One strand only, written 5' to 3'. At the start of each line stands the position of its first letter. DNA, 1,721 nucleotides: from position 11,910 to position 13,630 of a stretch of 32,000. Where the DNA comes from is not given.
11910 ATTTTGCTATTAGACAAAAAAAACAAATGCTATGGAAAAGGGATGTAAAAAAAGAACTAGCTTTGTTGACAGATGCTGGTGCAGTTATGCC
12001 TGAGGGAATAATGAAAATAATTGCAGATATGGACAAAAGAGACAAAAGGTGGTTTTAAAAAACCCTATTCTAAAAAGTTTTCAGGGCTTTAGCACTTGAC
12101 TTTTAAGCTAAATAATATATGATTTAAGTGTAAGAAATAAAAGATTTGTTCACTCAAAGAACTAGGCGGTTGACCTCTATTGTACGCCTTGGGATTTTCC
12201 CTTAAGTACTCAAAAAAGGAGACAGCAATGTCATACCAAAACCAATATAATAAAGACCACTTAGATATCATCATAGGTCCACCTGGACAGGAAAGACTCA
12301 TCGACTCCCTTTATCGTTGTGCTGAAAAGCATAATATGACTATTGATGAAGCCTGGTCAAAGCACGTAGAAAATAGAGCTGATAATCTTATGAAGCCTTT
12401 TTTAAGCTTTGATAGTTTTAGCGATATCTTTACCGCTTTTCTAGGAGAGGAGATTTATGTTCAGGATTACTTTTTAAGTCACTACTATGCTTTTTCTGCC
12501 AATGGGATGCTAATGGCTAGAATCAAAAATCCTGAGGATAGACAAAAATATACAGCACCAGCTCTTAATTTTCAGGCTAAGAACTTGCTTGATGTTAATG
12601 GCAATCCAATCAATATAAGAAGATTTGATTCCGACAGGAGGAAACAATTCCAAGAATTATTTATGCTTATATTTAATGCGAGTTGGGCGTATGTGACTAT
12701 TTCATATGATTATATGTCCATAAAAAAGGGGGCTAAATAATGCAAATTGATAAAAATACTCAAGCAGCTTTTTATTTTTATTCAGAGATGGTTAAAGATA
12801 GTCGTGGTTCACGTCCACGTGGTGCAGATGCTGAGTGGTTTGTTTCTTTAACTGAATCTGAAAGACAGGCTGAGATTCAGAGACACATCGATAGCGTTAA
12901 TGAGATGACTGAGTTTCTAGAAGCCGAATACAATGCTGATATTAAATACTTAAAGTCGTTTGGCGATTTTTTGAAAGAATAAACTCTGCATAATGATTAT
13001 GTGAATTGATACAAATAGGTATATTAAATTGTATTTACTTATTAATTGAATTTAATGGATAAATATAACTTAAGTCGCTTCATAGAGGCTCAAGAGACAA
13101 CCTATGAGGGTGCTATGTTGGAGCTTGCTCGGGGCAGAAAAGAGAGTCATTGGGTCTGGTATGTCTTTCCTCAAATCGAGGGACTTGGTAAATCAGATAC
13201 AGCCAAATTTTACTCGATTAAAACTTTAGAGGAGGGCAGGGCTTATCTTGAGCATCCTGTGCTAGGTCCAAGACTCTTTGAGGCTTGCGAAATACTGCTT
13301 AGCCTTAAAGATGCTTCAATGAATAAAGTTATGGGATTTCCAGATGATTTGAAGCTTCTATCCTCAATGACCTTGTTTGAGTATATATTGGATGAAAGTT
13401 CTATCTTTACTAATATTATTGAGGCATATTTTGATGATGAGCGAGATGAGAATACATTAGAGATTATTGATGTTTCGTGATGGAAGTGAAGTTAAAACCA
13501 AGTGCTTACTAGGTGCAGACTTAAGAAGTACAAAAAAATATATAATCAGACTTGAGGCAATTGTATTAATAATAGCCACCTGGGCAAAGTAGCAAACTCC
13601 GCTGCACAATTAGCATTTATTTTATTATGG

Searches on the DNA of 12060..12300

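Call 52: search_rna_families(source=window, start=12060, end=12300, threshold=evalue, max_evalue=1, show_alignments=2)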
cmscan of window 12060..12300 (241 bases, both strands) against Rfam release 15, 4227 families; matches with E-value up to 1: 2.
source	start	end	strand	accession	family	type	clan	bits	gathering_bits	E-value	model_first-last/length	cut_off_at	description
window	12155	12224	+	RF01826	SAM_V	Cis-reg; riboswitch;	-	38.9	41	3.9e-05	1-66/66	no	SAM-V (S-adenosyl methionine) riboswitch aptamer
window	12240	12279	-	RF00325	SNORD53_SNORD92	Gene; snRNA; snoRNA; CD-box;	CL00063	16.3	46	0.93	1-78/78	no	Small nucleolar RNA SNORD53/SNORD92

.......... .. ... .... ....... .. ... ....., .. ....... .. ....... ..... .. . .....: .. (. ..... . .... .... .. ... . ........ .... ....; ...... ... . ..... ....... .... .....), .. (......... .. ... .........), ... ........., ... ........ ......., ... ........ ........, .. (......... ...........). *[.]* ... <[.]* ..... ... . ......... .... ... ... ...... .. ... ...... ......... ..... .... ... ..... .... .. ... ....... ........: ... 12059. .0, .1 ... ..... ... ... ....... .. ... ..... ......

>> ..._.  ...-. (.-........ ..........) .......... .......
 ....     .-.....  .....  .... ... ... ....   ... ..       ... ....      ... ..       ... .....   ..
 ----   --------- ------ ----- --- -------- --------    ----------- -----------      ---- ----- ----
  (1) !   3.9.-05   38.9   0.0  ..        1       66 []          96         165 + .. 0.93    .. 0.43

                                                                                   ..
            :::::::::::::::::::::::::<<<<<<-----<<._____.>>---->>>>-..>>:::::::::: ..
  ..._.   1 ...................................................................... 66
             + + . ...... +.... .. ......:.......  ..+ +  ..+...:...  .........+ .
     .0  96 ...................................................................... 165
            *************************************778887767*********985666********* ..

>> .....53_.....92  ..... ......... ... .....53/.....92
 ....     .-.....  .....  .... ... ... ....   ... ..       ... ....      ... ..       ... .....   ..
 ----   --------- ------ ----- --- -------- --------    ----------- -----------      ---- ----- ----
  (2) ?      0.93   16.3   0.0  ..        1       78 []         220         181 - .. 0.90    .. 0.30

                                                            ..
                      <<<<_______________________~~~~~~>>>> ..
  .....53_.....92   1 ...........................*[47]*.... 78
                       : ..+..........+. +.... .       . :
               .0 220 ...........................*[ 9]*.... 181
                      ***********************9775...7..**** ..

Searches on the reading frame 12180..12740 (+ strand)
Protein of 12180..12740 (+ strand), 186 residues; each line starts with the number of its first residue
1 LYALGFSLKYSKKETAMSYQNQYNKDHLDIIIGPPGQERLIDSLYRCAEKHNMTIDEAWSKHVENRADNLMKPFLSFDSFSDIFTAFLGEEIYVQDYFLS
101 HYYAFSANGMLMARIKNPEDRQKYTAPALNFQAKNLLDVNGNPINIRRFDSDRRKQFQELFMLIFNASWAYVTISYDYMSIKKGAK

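Call 9: search_protein_families(library=pfam, proteins=[window:12180-12740:+], max_evalue=0.01)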
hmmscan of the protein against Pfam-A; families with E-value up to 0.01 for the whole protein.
window:12180-12740:+ (186 aa): 0 families

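Call 16: search_protein_families(library=phrogs, proteins=[window:12180-12740:+], max_evalue=0.01)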
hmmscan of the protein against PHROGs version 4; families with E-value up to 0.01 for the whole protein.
window:12180-12740:+ (186 aa): 0 families

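Call 56: search_protein_families(library=padloc, proteins=[window:12228-12740:+], max_evalue=0.01)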
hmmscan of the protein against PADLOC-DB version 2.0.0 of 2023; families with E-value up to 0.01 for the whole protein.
window:12228-12740:+ (170 aa): 0 families

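Call 93: search_protein_families(library=ncbifam, proteins=[window:12228-12740:+], max_evalue=0.01)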
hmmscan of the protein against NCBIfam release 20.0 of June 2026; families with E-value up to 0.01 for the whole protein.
window:12228-12740:+ (170 aa): 0 families

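Call 108: search_protein_representatives(protein=window:12228-12740:+)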
Query: 170 residues. Proteins with E-value up to 0.001 (for the whole library): 20; up to 1e-10: 8; up to 1e-30: 3. The best 20 are listed.
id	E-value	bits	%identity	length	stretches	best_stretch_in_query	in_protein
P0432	2.4e-90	317.0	86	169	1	1-165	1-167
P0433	1.5e-36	142.1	46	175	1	1-155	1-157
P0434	7.1e-31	123.7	43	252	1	9-168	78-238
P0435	4.6e-15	72.2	34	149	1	1-163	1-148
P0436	6.7e-15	71.7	56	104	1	1-66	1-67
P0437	9.1e-15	71.3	41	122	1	1-101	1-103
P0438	1.6e-13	67.2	57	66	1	1-58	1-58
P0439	1.5e-11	60.8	52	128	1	1-69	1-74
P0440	1.5e-10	57.5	51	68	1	1-53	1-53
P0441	8.7e-10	55.1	45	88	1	98-165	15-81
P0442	6.2e-08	49.1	54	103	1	120-167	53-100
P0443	1.2e-07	48.1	30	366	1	8-164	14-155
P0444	1.8e-07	47.6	30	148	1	1-160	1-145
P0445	2.1e-07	47.4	30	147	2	5-85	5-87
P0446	7.2e-06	42.3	44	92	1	113-166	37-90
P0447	1.3e-05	41.4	31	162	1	6-159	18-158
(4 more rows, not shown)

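Call 109: search_protein_families(library=pfam, proteins=[P0434, P0443, P0433, P0435, P0447], max_evalue=0.01)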
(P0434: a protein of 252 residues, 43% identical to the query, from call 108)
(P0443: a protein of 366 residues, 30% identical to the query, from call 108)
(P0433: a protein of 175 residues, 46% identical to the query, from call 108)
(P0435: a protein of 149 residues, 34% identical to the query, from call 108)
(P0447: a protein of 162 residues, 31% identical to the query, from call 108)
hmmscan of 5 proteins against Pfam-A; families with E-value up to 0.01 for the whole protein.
P0434 (252 aa): 0 families

P0443 (366 aa): 0 families

P0433 (175 aa): 0 families

P0435 (149 aa): 0 families

P0447 (162 aa): 0 families

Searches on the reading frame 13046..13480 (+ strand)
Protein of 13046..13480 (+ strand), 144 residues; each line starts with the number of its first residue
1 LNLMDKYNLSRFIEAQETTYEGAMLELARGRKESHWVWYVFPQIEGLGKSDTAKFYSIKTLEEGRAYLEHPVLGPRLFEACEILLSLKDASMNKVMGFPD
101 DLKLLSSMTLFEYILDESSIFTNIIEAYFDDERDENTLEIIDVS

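Call 9: search_protein_families(library=pfam, proteins=[window:13046-13480:+], max_evalue=0.01)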
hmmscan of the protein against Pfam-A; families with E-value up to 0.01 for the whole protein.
window:13046-13480:+ (144 aa): 1 family
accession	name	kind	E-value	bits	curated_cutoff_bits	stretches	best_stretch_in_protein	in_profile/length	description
PF08837.16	DUF1810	-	4e-53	179.4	25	1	7-141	2-136/136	Protein of unknown function (DUF1810)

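Call 16: search_protein_families(library=phrogs, proteins=[window:13046-13480:+], max_evalue=0.01)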
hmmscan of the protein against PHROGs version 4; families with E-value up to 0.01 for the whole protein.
window:13046-13480:+ (144 aa): 0 families

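Call 56: search_protein_families(library=padloc, proteins=[window:13046-13480:+], max_evalue=0.01)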
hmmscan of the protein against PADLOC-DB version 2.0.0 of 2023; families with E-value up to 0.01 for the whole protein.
window:13046-13480:+ (144 aa): 0 families

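Call 89: search_protein_families(library=pfam, proteins=[L019:5221-6051:+, L019:2007-2636:+], max_evalue=0.01)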
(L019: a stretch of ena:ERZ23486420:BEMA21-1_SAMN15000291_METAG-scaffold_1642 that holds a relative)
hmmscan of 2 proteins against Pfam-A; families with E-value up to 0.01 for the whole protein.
L019:5221-6051:+ (276 aa): 1 family
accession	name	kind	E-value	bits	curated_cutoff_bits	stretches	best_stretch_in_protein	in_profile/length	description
PF07460.16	NUMOD3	-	6.9e-30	103.1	20.4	5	170-206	1-37/37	NUMOD3 motif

L019:2007-2636:+ (209 aa): 0 families

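Call 93: search_protein_families(library=ncbifam, proteins=[window:13046-13480:+], max_evalue=0.01)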
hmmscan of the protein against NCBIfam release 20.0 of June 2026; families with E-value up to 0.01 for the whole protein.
window:13046-13480:+ (144 aa): 0 families
